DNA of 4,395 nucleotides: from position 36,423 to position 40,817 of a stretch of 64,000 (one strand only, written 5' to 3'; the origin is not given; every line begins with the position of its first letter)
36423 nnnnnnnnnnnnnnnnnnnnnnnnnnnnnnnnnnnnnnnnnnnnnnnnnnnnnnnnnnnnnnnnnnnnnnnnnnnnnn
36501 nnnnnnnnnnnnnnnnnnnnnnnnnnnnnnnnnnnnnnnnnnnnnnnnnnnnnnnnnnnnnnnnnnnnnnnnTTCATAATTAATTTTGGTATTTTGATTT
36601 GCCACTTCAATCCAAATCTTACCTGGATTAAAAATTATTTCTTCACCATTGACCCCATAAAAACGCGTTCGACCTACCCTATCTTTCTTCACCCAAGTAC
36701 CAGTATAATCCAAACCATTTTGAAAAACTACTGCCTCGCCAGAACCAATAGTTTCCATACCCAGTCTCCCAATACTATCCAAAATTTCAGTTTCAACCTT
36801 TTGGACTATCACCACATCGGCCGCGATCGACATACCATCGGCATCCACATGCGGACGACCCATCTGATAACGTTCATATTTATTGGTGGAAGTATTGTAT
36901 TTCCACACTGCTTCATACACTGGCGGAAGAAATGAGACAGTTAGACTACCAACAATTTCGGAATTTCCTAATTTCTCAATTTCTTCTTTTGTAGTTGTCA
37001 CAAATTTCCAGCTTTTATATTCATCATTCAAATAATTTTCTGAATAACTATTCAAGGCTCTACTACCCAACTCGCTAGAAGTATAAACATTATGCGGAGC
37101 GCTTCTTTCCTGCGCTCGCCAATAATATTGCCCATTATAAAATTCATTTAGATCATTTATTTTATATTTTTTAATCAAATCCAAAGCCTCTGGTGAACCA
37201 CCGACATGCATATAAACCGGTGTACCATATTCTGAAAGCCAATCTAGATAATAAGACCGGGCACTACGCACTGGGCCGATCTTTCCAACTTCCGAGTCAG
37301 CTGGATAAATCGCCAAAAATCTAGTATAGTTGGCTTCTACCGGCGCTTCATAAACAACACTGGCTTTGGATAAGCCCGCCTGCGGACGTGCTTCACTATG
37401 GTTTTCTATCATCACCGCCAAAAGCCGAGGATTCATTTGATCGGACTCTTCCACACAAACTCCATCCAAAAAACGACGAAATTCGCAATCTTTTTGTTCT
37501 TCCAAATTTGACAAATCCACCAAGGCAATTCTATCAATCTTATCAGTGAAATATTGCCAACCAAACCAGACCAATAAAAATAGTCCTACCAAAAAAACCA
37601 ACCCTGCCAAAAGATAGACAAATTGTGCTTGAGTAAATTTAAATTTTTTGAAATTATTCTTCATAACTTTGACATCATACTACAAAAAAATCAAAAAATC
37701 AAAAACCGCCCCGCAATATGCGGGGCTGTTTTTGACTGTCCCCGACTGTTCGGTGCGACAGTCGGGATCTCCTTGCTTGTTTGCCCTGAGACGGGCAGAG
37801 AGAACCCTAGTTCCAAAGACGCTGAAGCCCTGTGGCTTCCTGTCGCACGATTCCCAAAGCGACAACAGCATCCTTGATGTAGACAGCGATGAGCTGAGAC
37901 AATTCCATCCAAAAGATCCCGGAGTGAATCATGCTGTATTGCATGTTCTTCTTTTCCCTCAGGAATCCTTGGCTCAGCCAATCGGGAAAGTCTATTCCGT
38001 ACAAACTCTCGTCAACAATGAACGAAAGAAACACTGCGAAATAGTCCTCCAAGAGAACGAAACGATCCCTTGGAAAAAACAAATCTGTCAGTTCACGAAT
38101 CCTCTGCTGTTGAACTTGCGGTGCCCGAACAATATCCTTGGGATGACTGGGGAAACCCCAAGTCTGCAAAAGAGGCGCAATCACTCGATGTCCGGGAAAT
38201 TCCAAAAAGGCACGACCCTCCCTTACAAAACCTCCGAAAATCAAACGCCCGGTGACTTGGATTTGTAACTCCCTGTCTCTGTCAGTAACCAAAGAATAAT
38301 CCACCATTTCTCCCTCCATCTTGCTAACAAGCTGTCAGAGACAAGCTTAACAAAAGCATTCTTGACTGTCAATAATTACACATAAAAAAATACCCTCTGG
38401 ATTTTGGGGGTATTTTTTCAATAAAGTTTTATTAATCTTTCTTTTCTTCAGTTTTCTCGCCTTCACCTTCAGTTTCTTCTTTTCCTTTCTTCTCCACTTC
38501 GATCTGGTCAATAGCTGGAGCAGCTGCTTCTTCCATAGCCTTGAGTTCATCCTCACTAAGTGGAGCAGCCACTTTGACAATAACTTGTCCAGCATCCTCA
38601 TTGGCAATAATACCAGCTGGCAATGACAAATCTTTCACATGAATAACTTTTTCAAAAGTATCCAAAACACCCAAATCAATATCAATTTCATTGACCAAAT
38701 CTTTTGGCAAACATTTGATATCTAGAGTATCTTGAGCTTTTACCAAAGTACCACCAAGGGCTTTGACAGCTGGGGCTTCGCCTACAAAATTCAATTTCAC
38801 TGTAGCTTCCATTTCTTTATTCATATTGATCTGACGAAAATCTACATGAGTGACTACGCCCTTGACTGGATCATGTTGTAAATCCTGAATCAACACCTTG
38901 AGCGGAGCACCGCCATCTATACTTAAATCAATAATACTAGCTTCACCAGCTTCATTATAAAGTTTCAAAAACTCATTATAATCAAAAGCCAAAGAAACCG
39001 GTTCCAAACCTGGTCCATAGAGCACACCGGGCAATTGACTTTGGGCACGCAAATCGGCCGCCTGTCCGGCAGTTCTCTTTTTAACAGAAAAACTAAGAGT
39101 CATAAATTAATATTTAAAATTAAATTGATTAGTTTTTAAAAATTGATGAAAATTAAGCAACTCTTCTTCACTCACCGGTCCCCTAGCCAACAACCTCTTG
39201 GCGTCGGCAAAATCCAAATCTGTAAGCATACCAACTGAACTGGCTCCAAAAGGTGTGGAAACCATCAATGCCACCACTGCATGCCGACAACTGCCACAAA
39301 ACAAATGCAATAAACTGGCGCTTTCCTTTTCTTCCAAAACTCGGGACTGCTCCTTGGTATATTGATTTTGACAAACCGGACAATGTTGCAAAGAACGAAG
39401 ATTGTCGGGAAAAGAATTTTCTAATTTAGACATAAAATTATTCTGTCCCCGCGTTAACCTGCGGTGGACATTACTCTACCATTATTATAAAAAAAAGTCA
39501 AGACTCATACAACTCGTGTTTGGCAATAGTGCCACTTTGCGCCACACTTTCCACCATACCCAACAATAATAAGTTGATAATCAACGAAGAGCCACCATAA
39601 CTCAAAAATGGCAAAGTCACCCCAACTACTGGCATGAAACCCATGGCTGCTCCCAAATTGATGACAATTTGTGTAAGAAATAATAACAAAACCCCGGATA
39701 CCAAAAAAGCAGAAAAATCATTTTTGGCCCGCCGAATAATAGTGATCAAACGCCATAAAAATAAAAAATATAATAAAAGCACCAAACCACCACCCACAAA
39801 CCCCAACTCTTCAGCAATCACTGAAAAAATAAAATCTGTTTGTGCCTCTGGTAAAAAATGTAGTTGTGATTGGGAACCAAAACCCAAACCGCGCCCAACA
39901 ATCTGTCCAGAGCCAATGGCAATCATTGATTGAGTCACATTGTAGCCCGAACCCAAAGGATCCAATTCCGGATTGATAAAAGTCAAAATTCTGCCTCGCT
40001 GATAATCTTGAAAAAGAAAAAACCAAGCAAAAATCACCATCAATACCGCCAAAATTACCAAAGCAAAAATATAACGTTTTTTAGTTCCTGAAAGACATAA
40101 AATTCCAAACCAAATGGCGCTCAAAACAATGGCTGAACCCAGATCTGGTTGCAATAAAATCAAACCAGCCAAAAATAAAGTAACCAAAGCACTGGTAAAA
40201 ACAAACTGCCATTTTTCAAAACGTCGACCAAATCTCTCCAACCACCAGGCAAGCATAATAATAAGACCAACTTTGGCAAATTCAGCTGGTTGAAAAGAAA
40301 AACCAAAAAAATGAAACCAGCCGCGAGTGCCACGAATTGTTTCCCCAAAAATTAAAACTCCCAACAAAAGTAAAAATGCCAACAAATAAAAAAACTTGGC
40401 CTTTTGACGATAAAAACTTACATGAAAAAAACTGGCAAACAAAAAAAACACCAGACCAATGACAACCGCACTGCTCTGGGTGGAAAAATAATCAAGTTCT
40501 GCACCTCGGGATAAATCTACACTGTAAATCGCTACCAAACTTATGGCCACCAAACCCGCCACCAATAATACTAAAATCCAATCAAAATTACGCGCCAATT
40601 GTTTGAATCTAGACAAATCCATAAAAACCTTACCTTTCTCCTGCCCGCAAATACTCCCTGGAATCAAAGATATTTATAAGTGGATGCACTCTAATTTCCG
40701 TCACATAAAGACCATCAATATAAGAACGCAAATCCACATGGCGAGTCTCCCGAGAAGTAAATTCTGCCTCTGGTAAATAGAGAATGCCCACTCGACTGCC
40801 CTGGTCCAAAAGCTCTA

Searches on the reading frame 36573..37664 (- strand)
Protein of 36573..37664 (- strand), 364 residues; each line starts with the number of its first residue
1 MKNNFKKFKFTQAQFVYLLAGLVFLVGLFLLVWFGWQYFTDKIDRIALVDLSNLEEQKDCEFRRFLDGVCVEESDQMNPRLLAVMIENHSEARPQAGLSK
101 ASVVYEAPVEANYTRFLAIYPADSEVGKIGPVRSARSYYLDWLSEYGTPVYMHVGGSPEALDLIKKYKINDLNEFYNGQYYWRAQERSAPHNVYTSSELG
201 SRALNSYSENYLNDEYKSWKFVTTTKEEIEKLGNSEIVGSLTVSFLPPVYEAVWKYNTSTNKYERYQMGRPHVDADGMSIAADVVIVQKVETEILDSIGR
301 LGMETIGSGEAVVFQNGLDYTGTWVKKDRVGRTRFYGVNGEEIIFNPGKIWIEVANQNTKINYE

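Call 68: search_protein_families(library=pfam, proteins=[window:36573-37664:-], max_evalue=0.001)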
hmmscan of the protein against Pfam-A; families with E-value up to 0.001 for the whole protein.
window:36573-37664:- (364 aa): 2 families
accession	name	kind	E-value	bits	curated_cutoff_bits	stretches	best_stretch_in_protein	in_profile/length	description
PF11258.13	DUF3048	-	2.6e-43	148.1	25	1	73-198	8-136/148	Protein of unknown function (DUF3048) N-terminal domain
PF17479.7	DUF3048_C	-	6.1e-25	88.2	25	1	252-352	11-114/114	Protein of unknown function (DUF3048) C-terminal domain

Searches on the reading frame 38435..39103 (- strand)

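Call 68: search_protein_families(library=pfam, proteins=[window:38435-39103:-], max_evalue=0.001)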
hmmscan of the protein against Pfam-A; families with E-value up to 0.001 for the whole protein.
window:38435-39103:- (223 aa): 2 families
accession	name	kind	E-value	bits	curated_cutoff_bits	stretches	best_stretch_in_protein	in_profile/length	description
PF01386.24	Ribosomal_L25p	-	7e-21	74.9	23.6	1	7-89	3-82/82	Ribosomal L25p family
PF14693.11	Ribosomal_TL5_C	-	4.1e-18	66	27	1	98-181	2-83/84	Ribosomal protein TL5, C-terminal domain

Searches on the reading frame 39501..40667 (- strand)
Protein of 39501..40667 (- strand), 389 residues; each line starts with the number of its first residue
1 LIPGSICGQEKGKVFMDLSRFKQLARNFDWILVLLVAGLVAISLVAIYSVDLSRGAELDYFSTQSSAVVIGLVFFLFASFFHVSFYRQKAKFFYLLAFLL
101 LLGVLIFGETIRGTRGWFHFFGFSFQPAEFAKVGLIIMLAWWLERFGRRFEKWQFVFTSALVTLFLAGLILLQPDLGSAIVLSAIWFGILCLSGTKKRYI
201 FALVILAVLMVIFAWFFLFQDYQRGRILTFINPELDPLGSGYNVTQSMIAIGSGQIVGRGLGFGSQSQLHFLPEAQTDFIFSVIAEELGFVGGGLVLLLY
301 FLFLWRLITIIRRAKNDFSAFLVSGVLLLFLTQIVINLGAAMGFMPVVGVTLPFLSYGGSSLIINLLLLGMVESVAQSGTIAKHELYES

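Call 68: search_protein_families(library=pfam, proteins=[window:39501-40667:-], max_evalue=0.001)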
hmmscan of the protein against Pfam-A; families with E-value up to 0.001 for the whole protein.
window:39501-40667:- (389 aa): 1 family
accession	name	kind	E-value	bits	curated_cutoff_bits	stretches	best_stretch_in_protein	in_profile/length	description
PF01098.24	FTSW_RODA_SPOVE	-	9.9e-96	321.3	26.4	1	33-378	5-353/356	Cell cycle protein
